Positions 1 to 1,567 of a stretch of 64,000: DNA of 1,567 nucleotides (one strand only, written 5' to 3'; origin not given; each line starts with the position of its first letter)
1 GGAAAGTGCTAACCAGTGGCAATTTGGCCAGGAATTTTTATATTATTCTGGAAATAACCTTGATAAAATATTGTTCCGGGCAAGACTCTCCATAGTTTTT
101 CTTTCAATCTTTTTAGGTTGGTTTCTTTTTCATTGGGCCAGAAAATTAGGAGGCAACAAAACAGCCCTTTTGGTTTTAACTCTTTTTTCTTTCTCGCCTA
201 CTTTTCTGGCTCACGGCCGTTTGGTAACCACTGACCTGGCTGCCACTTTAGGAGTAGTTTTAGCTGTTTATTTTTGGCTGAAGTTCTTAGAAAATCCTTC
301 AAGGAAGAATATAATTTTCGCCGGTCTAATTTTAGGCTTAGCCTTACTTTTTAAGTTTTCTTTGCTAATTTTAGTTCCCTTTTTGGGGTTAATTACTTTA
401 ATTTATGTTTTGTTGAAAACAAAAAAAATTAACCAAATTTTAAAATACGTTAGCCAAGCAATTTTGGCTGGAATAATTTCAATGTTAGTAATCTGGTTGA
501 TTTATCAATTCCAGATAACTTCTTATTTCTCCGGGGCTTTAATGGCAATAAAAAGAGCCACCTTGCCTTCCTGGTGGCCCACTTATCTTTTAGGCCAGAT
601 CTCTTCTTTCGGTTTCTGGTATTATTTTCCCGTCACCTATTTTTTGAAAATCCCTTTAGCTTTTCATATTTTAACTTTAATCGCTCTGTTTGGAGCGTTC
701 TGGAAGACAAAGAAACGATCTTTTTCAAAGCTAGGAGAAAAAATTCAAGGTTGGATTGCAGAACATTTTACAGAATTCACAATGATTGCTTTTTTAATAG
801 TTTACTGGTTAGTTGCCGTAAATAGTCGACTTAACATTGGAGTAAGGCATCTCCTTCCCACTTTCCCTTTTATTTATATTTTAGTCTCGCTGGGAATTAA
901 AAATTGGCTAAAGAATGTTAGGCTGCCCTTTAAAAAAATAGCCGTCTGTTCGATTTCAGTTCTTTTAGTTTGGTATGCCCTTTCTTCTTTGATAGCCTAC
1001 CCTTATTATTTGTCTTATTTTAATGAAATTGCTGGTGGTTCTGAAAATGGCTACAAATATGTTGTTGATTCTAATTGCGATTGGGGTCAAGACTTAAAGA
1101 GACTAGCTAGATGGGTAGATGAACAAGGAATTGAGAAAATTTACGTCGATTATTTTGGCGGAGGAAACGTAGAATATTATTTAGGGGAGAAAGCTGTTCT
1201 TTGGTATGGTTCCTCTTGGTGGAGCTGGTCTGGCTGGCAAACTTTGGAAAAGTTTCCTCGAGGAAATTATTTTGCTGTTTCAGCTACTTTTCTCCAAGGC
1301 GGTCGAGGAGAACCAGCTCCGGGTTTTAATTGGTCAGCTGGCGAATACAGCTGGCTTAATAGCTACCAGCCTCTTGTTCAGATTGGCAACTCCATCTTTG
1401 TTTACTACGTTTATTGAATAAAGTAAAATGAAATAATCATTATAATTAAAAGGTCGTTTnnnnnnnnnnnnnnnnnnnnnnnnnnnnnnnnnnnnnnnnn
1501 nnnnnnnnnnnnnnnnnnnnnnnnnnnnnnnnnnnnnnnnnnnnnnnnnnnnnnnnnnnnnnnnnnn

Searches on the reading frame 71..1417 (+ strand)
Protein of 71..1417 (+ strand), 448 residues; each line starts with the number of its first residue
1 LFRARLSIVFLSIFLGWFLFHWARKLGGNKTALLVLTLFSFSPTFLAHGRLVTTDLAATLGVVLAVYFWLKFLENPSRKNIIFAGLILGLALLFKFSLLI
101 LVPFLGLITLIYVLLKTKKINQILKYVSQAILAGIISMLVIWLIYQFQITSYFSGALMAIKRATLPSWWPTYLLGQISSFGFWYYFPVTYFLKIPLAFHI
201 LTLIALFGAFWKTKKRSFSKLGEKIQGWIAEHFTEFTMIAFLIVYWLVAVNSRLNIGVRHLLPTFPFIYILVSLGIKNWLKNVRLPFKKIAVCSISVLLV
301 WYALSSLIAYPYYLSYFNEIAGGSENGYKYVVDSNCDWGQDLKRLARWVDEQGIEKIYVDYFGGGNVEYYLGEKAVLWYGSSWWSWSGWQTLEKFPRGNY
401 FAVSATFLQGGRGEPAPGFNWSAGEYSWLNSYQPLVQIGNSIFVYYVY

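Call 54: search_protein_families(library=pfam, proteins=[window:71-1417:+], max_evalue=0.00001)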
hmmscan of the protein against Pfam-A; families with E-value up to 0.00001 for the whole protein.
window:71-1417:+ (448 aa): 2 families
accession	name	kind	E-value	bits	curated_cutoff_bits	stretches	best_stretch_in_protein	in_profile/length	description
PF13231.12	PMT_2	-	1.4e-12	48.5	26.1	1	4-142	24-160/160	Dolichyl-phosphate-mannose-protein mannosyltransferase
PF02366.24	PMT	-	1e-07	32.2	22.7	1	2-146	83-234/245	Dolichyl-phosphate-mannose-protein mannosyltransferase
